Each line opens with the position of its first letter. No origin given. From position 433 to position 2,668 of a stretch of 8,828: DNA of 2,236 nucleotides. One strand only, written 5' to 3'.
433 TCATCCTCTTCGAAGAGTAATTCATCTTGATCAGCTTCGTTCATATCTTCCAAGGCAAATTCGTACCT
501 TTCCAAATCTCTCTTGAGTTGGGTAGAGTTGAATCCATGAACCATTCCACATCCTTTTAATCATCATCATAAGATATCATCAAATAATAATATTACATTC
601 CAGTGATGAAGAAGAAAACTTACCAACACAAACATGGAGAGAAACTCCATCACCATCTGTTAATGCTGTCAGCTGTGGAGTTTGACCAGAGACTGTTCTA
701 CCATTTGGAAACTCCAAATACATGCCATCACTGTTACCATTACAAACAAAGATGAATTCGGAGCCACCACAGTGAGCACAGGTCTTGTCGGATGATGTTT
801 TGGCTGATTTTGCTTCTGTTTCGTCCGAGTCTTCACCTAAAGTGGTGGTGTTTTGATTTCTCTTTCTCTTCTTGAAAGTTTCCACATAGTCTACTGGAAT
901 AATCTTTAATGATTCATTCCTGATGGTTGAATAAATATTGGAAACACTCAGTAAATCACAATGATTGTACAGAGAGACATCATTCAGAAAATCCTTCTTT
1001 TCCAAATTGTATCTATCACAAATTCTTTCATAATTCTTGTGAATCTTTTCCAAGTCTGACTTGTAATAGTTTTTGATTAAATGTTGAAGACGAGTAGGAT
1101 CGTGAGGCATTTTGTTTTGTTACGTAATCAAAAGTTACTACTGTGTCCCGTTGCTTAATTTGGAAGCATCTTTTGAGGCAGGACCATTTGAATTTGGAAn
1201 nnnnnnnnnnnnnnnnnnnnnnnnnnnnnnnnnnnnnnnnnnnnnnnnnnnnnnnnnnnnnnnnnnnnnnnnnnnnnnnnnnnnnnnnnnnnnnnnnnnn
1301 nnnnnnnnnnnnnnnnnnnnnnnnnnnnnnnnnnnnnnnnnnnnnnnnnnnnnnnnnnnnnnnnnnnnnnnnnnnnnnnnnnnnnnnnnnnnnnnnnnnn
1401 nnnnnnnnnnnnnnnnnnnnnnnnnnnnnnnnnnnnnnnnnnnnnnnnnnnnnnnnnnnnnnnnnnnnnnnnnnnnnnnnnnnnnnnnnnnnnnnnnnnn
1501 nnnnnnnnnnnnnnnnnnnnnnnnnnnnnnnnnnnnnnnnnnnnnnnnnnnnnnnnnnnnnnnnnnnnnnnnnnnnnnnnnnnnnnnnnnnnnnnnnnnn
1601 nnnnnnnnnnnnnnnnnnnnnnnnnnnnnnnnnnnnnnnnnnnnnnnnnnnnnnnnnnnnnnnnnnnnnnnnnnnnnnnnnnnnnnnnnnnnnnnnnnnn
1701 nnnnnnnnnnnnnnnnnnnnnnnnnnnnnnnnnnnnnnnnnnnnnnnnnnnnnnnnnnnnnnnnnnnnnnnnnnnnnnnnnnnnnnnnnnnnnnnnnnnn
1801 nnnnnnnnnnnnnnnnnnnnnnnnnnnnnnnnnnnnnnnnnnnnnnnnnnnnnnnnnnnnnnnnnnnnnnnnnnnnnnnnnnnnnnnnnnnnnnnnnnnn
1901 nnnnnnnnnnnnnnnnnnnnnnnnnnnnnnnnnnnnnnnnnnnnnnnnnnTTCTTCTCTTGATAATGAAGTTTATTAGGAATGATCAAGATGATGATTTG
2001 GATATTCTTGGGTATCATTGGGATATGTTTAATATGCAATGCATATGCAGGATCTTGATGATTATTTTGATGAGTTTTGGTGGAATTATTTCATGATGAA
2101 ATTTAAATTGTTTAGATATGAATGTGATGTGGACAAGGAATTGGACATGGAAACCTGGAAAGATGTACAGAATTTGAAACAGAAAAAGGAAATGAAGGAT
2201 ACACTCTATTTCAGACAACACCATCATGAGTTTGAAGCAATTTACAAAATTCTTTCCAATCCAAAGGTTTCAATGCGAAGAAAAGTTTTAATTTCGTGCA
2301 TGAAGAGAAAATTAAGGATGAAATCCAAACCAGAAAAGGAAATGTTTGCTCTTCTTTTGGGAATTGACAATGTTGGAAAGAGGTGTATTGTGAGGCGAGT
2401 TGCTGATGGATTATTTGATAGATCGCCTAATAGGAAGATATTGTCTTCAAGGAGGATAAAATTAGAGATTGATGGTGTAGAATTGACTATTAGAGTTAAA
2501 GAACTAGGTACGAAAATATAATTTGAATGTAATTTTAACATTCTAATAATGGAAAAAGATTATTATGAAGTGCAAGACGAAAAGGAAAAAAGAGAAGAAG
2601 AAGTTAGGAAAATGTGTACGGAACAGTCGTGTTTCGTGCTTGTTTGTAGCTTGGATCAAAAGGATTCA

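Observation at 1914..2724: Unusual domain combination: N-terminal F-box followed by a Rab-like GTPase domain with degenerate G1/G3 motifs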

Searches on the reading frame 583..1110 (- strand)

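Call 17: search_protein_families(library=pfam, max_evalue=0.1, proteins=[window:583-1110:-])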
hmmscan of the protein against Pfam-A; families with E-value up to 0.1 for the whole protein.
seq(176 aa): 1 family
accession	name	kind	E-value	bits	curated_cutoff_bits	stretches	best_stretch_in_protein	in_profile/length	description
PF09079.17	Cdc6_C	-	0.049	14.1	25.1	1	20-62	31-70/96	CDC6, C terminal winged helix domain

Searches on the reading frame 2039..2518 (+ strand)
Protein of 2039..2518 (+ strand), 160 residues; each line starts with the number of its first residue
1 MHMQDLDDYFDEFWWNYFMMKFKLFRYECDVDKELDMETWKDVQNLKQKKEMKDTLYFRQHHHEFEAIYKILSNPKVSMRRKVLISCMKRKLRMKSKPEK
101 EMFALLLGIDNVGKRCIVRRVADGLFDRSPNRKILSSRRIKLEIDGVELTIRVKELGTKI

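Call 37: search_protein_representatives(protein=window:2039-2518:+)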
Query: 160 residues. Proteins with E-value up to 0.001 (for the whole library): 1; up to 1e-10: 1; up to 1e-30: 1. The best 1 are listed.
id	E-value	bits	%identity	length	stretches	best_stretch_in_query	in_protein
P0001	8.6e-84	295.5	96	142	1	19-160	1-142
